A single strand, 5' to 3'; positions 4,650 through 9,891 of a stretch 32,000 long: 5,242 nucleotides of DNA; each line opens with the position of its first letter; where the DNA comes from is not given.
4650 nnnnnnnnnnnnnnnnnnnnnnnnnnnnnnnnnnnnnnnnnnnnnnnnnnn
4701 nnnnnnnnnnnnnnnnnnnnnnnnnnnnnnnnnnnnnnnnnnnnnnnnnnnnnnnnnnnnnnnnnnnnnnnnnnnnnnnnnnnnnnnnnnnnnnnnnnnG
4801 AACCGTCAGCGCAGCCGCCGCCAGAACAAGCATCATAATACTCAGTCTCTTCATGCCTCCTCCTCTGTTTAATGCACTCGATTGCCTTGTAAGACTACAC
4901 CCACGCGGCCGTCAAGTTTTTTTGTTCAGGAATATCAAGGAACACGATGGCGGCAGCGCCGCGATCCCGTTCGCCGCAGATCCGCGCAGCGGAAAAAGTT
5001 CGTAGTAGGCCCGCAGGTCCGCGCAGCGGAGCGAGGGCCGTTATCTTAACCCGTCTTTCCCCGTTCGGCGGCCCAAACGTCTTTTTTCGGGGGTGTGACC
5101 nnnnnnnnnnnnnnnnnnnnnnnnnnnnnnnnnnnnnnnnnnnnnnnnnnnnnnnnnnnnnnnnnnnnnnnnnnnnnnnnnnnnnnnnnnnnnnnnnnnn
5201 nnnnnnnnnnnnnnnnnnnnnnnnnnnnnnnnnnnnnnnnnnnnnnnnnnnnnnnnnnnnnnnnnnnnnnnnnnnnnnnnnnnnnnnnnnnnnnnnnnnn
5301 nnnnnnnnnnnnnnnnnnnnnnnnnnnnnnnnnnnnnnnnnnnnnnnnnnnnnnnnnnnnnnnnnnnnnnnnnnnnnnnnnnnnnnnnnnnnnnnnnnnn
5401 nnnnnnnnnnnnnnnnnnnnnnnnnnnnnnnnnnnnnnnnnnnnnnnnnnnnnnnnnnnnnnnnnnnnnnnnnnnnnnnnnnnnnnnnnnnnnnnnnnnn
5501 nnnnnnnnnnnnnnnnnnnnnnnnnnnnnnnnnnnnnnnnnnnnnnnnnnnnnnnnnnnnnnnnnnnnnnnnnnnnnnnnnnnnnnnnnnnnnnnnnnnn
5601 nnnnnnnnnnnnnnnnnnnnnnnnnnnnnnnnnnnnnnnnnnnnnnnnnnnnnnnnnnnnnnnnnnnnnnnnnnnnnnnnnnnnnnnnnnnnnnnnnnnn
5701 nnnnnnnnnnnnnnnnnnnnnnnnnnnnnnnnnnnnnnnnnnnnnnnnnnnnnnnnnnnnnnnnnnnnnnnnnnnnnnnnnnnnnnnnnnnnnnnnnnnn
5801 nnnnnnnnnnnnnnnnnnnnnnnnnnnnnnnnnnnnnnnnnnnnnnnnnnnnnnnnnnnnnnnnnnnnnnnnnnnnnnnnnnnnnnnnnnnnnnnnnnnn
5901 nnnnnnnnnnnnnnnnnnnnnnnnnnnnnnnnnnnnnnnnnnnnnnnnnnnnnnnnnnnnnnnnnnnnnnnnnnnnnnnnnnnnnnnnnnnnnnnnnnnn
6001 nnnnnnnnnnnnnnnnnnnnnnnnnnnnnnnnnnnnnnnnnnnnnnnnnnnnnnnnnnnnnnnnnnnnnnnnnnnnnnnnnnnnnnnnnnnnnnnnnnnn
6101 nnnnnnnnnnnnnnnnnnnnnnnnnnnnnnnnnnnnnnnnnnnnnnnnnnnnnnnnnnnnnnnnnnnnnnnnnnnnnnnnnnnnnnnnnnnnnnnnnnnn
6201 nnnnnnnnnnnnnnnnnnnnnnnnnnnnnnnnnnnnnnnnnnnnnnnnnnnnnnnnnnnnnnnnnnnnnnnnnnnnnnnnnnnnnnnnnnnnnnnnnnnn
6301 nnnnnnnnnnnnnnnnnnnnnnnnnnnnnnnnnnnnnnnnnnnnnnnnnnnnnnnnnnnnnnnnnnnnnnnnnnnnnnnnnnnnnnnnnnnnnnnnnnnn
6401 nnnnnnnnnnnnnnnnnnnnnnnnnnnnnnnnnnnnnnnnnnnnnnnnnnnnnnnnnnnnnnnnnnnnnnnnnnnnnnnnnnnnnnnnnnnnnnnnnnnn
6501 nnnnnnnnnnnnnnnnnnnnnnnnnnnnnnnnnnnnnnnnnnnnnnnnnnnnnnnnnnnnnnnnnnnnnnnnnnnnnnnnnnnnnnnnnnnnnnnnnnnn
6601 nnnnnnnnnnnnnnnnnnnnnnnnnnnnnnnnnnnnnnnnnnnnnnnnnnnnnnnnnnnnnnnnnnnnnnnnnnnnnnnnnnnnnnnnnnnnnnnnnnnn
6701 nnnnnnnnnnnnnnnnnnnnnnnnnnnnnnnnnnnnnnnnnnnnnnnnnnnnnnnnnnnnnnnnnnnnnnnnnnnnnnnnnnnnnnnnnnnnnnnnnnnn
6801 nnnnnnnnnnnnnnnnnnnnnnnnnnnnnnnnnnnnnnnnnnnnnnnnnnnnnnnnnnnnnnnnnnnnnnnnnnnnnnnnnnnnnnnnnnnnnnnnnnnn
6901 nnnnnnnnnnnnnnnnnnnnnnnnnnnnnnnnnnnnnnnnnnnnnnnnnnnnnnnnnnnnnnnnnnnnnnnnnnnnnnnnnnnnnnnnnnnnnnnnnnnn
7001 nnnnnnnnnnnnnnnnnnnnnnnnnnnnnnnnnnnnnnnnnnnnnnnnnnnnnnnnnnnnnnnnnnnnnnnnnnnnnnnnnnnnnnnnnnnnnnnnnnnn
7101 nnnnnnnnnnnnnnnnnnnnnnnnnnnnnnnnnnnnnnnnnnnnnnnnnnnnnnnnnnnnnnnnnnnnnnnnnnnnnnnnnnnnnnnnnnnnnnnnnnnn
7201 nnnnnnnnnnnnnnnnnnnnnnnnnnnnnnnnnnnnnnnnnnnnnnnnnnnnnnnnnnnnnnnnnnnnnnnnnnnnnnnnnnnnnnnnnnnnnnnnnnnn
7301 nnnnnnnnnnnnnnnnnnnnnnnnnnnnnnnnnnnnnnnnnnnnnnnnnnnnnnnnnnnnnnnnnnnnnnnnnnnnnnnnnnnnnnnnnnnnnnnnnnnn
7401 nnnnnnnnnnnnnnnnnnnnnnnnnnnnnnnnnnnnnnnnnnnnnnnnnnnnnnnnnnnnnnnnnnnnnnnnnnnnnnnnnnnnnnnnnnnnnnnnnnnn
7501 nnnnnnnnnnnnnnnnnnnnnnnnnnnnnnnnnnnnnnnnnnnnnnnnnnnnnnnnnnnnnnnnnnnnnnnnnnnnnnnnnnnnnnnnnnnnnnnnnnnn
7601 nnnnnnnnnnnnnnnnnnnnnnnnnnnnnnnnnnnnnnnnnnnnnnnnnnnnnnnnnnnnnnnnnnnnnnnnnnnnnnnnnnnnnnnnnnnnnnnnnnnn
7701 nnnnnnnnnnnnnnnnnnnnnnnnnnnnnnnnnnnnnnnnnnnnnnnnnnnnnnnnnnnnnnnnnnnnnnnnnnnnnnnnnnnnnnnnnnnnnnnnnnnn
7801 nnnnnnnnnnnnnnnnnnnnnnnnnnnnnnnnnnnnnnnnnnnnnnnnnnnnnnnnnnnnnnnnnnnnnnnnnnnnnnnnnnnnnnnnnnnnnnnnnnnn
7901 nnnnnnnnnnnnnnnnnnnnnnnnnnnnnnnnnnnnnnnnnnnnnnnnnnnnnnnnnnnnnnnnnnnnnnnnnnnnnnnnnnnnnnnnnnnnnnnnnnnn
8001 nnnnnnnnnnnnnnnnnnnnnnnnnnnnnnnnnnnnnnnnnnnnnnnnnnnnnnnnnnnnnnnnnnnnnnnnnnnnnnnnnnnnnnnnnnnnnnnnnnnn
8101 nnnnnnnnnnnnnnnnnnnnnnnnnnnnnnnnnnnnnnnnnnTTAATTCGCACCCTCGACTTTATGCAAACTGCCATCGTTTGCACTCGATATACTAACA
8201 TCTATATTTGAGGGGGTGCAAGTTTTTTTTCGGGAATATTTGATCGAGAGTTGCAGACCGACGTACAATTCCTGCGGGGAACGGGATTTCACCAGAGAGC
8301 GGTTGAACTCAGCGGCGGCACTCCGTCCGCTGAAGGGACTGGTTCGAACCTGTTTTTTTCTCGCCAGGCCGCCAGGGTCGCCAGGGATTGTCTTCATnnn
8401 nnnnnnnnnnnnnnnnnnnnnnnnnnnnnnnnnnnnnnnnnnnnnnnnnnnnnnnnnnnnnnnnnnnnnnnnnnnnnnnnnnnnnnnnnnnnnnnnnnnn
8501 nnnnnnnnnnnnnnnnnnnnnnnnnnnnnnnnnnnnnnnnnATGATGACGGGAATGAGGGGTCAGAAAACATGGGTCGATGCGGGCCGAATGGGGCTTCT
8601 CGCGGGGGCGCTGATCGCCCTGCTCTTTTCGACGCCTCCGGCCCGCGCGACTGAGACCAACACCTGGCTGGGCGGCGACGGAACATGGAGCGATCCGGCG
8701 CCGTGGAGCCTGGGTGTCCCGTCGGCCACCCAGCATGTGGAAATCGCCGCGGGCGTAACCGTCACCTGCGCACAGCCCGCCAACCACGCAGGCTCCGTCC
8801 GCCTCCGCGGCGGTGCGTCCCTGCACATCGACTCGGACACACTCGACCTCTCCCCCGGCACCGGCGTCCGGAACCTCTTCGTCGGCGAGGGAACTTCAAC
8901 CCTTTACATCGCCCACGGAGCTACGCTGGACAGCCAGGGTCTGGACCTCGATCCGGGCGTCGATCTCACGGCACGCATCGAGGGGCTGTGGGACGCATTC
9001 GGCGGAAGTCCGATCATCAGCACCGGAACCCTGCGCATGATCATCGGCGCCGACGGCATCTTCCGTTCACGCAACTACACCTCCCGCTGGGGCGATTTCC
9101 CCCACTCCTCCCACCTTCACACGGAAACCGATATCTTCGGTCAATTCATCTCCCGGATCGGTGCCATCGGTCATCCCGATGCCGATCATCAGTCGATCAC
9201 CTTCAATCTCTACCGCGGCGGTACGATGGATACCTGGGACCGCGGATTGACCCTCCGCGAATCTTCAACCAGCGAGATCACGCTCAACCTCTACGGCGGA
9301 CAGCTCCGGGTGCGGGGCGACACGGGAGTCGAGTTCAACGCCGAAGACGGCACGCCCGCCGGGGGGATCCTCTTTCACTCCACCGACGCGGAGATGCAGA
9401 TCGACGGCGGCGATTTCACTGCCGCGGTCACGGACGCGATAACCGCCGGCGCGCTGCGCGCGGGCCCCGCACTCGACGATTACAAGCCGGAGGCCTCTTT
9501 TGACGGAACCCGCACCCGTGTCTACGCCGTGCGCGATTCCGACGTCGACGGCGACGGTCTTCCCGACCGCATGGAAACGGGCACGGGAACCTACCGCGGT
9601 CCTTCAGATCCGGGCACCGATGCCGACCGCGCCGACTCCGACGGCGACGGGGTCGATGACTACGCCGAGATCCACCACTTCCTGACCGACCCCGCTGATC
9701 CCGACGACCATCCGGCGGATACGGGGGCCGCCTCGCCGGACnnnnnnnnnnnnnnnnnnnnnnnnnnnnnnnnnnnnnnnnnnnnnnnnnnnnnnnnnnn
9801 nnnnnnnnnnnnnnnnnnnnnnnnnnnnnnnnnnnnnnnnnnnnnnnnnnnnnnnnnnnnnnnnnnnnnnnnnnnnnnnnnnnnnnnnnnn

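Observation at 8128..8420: Conserved bidirectional promoter/leader cassette shared by PEP-CTERM loci, with structured elements not explained by coding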

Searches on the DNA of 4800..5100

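Call 62: search_rna_families(source=window, start=4800, end=5100, threshold=evalue, max_evalue=1)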
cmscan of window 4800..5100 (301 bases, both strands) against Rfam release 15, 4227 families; matches with E-value up to 1: 0.
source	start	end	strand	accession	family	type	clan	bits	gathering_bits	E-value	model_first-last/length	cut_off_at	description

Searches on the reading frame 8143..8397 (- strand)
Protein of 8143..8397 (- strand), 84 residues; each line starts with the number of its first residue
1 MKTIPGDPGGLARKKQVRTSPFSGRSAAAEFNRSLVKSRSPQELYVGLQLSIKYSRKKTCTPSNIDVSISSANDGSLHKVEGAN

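Call 84: search_protein_families(library=pfam, proteins=[window:8143-8397:-], max_evalue=0.1)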
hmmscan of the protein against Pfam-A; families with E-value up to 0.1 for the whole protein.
window:8143-8397:- (84 aa): 0 families

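Call 91: search_protein_representatives(protein=window:8143-8397:-)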
Query: 84 residues. Proteins with E-value up to 0.001 (for the whole library): 0; up to 1e-10: 0; up to 1e-30: 0. The best 0 are listed.
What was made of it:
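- No ORF in the region matches Pfam, and the 84-aa ORF 8143-8397 has no homologue (calls 84, 91).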

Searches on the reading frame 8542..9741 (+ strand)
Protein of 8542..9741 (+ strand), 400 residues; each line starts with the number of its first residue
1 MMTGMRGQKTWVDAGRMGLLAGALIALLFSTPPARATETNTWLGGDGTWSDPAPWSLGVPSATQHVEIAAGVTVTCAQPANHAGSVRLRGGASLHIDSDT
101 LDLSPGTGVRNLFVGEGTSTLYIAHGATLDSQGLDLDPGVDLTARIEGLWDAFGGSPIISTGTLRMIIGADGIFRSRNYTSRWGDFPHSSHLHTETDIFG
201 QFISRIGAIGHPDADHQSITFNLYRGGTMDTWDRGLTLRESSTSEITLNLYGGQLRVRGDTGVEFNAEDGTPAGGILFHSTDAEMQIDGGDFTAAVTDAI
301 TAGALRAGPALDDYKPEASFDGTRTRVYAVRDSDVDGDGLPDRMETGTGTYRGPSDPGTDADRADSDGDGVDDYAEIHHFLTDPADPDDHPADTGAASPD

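Call 46: find_homologous_proteins(query=window:8542-9741:+)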
Query window:8542-9741:+ (400 aa): 13 proteins with E <= 0.001 among 8000 candidates.
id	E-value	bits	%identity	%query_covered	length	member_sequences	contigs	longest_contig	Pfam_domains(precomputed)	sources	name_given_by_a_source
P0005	5.3e-9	54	63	11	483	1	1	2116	PF18884.6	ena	-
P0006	4.5e-8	51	57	11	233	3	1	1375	PF18884.6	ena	-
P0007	1.1e-6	46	53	15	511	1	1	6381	PF18884.6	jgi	jgi:hypothetical protein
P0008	1.5e-6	46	48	15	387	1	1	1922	PF18884.6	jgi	jgi:hypothetical protein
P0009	1.8e-6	46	47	16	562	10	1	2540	-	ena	-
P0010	2.0e-6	46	58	13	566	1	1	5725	-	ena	-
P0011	5.4e-6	44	60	12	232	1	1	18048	PF18884.6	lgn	-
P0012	3.4e-5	42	49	13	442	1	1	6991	PF18884.6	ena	-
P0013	4.4e-5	41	49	14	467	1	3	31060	PF18884.6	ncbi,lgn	-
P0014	8.1e-5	40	56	11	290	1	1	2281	PF18884.6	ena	-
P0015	2.9e-4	38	54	10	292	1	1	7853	PF18884.6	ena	-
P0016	7.0e-4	37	34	34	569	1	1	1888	PF18884.6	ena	-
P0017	8.7e-4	37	46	18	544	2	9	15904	PF00963.25,PF18884.6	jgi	jgi:hypothetical protein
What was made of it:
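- Tried and rejected: The large gene's N-terminus has no orthologues, only weak repeat matches, so leader conservation could not be tested (call 46).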
